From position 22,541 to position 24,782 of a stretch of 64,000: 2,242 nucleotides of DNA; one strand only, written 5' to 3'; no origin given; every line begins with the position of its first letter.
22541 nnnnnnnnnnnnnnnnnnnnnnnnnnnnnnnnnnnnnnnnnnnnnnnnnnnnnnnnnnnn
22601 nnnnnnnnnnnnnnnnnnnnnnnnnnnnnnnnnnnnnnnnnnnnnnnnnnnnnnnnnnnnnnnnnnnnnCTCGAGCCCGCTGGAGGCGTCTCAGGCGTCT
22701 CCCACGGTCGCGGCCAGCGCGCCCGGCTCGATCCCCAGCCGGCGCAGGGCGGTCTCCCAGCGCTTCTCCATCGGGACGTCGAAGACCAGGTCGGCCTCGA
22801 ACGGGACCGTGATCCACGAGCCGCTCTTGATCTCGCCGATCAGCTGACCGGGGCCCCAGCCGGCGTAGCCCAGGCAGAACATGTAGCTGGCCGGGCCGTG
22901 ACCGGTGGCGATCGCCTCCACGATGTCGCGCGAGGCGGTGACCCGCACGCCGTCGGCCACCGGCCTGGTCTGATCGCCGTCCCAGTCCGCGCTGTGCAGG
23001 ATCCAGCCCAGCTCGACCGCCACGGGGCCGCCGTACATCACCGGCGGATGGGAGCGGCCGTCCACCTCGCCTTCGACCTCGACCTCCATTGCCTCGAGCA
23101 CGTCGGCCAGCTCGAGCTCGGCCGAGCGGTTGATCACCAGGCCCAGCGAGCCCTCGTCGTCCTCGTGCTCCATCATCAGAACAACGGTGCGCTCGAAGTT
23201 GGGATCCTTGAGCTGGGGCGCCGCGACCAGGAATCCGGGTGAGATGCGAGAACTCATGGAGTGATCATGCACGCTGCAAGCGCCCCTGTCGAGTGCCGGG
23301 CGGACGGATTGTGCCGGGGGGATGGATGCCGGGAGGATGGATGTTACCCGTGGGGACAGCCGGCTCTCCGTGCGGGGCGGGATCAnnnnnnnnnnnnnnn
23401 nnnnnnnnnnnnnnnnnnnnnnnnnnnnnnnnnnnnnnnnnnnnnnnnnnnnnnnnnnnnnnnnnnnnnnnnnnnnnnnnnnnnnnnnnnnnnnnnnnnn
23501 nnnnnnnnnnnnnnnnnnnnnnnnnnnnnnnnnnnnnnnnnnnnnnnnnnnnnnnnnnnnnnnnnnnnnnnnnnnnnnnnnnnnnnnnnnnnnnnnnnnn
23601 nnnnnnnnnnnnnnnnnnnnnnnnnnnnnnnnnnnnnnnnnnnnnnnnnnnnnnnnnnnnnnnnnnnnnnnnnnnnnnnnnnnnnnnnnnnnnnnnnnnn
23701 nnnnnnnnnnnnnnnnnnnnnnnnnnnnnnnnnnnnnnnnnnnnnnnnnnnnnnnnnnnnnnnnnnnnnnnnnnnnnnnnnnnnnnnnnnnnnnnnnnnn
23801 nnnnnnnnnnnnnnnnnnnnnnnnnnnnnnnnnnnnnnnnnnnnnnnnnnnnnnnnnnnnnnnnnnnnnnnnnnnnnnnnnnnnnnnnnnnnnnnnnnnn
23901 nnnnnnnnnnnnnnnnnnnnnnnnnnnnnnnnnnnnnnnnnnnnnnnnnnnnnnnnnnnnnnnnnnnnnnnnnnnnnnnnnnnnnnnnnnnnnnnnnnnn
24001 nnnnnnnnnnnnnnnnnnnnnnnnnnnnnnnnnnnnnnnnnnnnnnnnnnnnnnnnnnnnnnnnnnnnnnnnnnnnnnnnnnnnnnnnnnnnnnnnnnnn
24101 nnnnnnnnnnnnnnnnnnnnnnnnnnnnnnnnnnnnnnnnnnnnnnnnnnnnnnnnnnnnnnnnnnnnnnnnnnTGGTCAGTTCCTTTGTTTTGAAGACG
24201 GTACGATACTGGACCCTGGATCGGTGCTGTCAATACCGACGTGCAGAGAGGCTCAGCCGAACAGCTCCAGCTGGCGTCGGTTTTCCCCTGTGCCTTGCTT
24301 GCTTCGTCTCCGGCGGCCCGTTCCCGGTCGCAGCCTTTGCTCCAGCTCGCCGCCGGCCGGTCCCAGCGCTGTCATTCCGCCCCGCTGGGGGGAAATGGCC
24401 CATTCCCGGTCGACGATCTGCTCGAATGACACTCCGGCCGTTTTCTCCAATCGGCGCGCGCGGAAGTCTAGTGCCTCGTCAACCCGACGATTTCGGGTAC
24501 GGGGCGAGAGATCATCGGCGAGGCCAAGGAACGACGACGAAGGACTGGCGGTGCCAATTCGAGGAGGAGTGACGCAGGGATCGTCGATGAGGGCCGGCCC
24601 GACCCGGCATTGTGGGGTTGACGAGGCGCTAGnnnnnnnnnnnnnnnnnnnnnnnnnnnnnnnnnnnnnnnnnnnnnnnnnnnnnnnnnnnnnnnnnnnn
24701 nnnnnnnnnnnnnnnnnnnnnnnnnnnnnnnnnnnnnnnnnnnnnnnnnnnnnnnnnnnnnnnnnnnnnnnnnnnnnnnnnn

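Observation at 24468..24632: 165-bp IS630/Tc1-type MITE-like element (CTAG target, 18-bp TIRs) present as two 100 % identical inverted copies, each beside a PIN toxin-antitoxin module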

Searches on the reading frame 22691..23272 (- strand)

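Call 76: search_protein_families(library=pfam, max_evalue=0.01, proteins=[window:22691-23272:-])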
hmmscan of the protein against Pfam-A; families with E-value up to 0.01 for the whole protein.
window:22691-23272:- (193 aa): 1 family
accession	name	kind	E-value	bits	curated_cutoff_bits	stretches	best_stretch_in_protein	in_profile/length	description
PF02622.21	DUF179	-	3.6e-48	164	27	1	19-180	1-157/157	AlgH-like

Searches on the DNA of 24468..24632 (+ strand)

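Call 26: search_dna_similar(query=window:24468-24632:+, collection=plasmids, mode=distant, max_evalue=10, max_rows=25)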
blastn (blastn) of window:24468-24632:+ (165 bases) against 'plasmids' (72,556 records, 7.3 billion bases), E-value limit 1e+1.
Records with a match: 17; places in all: 17; records where one place covers at least 80% of the query: 0.
Best place of each record, by identity: >=99% 1; 95-99% 5; 90-95% 3; 80-90% 6; 60-80% 2.
By first word of the organism name: Mycobacterium 4; Streptomyces 3; Rhodococcus 2; Tsukamurella 2; Azospirillum 2; Mycolicibacterium 1; Curtobacterium 1; Variovorax 1; Microvirga 1.
By predicted mobility (MOB-suite, as given by PLSDB): non-mobilizable 10; mobilizable 7.
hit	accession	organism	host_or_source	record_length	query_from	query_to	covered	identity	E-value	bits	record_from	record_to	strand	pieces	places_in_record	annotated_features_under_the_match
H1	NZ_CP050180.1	Rhodococcus pyridinivorans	bacterial pure culture,Soil sample from ...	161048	69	118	30%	78.0%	6e+0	38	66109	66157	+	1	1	aromatic ring-hydroxylating dioxygenase subunit alpha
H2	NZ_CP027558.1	Rhodococcus rhodochrous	mixed culture,sewage tank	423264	69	118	30%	78.0%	6e+0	38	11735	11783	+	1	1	aromatic ring-hydroxylating dioxygenase subunit alpha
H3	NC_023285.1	Streptomyces sp. F8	-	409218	97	138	25%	81.0%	6e+0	37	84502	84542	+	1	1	ATP-binding protein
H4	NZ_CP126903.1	Mycolicibacterium vanbaalenii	cell culture,soil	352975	91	124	21%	91.2%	4e-2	46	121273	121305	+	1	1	DEAD/DEAH box helicase family protein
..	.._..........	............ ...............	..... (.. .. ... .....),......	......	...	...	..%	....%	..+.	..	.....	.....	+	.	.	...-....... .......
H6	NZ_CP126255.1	Curtobacterium sp. MCSS17_016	-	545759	100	134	21%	82.9%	6e+0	37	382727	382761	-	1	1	hypothetical protein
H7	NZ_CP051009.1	Streptomyces griseofuscus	-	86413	112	143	19%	87.5%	6e+0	37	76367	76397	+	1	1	none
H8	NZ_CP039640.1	Azospirillum sp. TSH100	soil,soil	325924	104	136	20%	84.8%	6e+0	38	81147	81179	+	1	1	DUF1800 domain-containing protein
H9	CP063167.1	Variovorax paradoxus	-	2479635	33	59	16%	92.6%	6e+0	37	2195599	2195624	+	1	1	thiolase domain-containing protein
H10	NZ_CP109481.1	Streptomyces sp. NBC_01450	-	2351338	45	71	16%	92.6%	6e+0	37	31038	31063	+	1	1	none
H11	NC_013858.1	Azospirillum sp. B510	-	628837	114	141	17%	89.3%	6e+0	38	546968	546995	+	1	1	SDR family oxidoreductase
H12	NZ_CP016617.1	Microvirga ossetica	Vicia alpestris,cell culture,nodules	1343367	41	63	14%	95.7%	6e+0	38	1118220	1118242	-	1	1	none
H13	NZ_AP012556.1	Mycobacterium avium subsp. hominissuis TH135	-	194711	17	39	14%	95.7%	6e+0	38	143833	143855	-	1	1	mobF: MobF family relaxase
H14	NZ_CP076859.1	Mycobacterium avium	Homo sapiens,sputum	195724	17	39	14%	95.7%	6e+0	38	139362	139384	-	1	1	mobF: MobF family relaxase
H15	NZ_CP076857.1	Mycobacterium avium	Homo sapiens,sputum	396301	17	39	14%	95.7%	6e+0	38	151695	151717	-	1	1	mobF: MobF family relaxase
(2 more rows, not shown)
